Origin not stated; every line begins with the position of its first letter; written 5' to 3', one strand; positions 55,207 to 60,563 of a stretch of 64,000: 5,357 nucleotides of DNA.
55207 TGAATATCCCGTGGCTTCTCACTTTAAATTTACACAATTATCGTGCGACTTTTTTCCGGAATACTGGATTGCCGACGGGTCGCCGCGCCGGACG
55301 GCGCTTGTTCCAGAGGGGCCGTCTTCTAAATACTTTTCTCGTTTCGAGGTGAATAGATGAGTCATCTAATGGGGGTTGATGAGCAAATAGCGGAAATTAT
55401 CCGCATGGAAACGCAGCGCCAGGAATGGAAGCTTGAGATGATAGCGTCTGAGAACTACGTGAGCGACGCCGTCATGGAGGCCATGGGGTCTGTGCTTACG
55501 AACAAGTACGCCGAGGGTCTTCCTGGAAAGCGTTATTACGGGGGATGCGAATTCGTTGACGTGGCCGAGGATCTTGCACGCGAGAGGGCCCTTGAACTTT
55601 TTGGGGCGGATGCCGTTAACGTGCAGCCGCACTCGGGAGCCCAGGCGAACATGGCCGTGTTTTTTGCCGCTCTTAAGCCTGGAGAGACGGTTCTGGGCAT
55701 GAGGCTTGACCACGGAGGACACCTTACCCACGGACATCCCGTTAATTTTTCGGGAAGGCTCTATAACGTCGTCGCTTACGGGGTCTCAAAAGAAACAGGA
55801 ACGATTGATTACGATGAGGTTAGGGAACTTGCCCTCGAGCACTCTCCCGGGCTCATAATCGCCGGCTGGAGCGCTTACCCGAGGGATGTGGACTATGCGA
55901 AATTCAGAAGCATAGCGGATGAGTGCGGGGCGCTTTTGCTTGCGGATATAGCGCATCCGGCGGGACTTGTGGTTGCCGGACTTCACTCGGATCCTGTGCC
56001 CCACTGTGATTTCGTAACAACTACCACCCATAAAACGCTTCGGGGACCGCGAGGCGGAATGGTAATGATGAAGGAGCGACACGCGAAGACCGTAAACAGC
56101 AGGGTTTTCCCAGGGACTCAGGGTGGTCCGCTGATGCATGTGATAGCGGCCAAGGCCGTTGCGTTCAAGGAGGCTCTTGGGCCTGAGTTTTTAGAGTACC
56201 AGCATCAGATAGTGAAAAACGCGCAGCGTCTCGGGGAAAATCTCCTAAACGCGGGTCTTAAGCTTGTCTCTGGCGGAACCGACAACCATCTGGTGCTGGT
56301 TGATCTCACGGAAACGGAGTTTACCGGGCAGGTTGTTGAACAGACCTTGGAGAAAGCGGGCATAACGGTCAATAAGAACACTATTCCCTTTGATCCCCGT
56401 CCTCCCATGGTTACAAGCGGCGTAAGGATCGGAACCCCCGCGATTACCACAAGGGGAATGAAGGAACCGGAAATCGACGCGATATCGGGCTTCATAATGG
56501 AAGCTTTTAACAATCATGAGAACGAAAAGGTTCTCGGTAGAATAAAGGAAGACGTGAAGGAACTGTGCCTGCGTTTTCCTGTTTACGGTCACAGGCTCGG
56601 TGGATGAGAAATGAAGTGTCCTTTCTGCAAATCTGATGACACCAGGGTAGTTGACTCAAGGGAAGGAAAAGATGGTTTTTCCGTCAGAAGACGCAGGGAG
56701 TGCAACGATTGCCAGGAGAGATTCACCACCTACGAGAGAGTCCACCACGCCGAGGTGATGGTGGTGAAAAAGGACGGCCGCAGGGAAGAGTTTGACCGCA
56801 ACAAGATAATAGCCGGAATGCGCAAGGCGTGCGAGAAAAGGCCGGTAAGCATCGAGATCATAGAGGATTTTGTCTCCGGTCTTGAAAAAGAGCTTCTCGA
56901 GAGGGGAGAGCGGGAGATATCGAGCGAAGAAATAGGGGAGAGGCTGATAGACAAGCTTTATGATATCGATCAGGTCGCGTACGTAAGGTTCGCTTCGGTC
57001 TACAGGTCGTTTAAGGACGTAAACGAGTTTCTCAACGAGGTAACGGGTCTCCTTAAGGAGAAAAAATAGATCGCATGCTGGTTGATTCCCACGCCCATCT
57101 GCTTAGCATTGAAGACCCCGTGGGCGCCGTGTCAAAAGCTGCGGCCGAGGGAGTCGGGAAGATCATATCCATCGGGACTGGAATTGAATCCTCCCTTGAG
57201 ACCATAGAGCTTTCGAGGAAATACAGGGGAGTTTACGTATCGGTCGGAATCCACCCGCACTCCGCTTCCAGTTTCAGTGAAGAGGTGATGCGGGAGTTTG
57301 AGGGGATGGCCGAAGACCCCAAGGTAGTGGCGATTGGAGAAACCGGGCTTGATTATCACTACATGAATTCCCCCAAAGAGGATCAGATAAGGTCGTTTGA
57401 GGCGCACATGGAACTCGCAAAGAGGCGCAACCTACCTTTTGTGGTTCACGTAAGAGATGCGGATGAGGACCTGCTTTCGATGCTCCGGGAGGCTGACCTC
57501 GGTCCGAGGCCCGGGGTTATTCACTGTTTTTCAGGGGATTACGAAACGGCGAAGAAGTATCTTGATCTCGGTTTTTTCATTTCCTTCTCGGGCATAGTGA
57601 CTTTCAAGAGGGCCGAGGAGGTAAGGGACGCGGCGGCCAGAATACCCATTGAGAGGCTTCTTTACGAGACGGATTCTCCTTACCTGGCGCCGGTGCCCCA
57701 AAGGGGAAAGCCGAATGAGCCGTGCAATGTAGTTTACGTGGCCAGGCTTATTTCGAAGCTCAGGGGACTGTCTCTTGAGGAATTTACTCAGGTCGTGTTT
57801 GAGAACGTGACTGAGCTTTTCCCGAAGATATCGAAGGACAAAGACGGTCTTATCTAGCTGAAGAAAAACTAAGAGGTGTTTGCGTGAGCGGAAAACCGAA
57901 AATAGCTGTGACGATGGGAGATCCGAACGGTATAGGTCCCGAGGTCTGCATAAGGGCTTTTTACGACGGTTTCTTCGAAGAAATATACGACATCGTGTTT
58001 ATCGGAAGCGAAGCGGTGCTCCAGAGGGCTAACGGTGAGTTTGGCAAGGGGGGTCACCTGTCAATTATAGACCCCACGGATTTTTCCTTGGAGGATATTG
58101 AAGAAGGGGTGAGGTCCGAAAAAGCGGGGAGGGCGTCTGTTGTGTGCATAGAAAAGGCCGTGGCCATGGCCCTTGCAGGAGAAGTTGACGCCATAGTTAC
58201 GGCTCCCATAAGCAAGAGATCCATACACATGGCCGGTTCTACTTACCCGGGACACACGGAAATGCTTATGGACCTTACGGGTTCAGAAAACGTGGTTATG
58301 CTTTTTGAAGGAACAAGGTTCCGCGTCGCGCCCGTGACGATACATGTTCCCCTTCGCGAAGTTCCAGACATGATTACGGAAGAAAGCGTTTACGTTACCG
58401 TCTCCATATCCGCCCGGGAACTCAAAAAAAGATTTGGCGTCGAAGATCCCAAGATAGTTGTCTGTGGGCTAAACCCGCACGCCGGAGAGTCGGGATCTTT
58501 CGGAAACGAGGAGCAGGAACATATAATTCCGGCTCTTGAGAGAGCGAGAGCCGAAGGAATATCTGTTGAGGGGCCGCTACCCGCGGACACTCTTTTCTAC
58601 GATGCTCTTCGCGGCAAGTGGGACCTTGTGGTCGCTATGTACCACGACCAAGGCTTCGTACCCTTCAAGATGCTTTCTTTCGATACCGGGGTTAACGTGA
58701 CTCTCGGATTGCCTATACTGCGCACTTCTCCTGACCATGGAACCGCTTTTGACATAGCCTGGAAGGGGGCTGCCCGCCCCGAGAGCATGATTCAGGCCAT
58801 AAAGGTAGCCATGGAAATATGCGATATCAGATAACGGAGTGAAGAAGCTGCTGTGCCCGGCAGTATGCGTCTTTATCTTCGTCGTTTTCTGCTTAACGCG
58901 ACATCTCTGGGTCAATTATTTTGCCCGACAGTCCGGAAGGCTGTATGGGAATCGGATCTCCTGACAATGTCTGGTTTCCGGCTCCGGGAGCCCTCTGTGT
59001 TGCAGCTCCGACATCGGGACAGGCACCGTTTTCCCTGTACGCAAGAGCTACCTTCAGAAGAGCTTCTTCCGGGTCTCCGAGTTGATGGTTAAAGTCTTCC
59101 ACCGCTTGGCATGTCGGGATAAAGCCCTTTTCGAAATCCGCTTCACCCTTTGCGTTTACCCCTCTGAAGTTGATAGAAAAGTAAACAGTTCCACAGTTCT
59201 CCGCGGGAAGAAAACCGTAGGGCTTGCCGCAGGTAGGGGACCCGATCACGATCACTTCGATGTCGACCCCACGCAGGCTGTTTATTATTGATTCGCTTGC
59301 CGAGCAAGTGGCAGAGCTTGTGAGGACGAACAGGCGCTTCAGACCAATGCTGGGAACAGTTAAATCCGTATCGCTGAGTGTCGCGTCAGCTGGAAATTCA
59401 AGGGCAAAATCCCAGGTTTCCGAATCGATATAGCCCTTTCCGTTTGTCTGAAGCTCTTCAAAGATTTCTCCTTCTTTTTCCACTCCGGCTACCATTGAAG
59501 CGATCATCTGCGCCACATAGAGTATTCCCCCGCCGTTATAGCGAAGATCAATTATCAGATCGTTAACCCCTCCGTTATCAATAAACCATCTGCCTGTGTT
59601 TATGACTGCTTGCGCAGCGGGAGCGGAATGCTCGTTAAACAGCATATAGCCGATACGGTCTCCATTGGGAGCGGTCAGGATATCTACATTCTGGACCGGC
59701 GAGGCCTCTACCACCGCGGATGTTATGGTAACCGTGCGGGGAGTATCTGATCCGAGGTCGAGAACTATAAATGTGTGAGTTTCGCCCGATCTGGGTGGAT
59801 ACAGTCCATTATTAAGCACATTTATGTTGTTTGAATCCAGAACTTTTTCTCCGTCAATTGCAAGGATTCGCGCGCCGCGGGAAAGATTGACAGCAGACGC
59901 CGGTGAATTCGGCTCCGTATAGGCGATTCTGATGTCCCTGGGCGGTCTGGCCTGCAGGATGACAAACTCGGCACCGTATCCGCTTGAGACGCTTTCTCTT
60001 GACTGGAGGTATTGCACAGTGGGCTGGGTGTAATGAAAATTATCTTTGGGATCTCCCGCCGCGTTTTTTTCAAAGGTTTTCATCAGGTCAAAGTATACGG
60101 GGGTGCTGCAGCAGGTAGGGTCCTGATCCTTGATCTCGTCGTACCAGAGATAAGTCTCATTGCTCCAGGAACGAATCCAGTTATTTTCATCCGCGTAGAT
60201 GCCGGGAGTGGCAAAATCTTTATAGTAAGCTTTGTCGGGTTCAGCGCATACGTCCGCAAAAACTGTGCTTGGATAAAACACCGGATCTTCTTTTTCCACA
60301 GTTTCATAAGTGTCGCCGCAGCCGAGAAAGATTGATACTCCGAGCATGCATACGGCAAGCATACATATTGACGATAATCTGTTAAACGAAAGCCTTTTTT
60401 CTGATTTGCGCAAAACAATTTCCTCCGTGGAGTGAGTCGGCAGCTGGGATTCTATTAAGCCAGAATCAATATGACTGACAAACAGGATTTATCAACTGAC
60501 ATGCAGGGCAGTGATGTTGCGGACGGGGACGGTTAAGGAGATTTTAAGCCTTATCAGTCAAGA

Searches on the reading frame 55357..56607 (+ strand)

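Call 84: search_protein_families(library=pfam, proteins=[window:55357-56607:+], max_evalue=0.00001)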
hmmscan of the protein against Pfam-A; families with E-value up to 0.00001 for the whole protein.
window:55357-56607:+ (416 aa): 3 families
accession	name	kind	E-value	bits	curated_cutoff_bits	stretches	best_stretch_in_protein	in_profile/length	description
PF00464.25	SHMT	-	4.3e-165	549.6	27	1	6-380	3-399/399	Serine hydroxymethyltransferase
PF00155.27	Aminotran_1_2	-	2.4e-06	27.4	19.7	1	74-368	47-354/361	Aminotransferase class I and II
PF01212.27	Beta_elim_lyase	-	7.4e-06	25.9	27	0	36-158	4-117/288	Beta-eliminating lyase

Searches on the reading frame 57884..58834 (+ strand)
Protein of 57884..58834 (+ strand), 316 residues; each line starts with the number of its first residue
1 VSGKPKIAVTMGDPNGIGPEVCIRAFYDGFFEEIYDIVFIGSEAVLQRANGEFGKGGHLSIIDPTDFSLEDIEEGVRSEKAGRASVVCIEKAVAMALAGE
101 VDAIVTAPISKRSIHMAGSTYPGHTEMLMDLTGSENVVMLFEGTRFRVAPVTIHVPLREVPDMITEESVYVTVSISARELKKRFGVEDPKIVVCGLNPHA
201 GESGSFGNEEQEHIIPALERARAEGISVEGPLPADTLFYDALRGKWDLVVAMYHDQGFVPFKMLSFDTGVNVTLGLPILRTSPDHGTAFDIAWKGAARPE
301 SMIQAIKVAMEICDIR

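Call 84: search_protein_families(library=pfam, proteins=[window:57884-58834:+], max_evalue=0.00001)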
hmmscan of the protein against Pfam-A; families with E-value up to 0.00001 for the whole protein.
window:57884-58834:+ (316 aa): 1 family
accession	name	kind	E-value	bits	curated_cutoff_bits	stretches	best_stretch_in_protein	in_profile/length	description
PF04166.17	PdxA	-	3.5e-107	358.5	27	1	57-309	40-286/286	Pyridoxal phosphate biosynthetic protein PdxA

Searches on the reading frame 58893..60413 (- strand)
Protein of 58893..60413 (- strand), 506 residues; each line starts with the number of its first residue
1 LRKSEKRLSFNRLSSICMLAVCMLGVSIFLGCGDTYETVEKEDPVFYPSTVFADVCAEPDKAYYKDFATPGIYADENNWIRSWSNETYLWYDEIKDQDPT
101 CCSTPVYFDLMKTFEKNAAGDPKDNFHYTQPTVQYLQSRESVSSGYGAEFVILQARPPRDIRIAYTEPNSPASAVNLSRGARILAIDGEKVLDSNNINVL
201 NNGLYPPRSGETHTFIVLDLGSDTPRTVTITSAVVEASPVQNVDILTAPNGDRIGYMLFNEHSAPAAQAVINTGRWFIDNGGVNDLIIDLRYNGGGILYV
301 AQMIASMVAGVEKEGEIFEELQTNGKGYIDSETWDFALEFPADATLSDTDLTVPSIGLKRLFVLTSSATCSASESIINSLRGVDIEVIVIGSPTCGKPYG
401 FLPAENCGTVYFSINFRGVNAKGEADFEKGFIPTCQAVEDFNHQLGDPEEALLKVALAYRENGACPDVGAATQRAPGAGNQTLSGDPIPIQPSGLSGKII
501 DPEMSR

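Call 84: search_protein_families(library=pfam, proteins=[window:58893-60413:-], max_evalue=0.00001)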
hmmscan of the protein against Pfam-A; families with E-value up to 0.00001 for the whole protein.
window:58893-60413:- (506 aa): 1 family
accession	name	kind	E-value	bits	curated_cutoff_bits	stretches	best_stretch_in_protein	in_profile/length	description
PF03572.23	Peptidase_S41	-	8.2e-11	42.2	24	1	254-398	2-125/165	Peptidase family S41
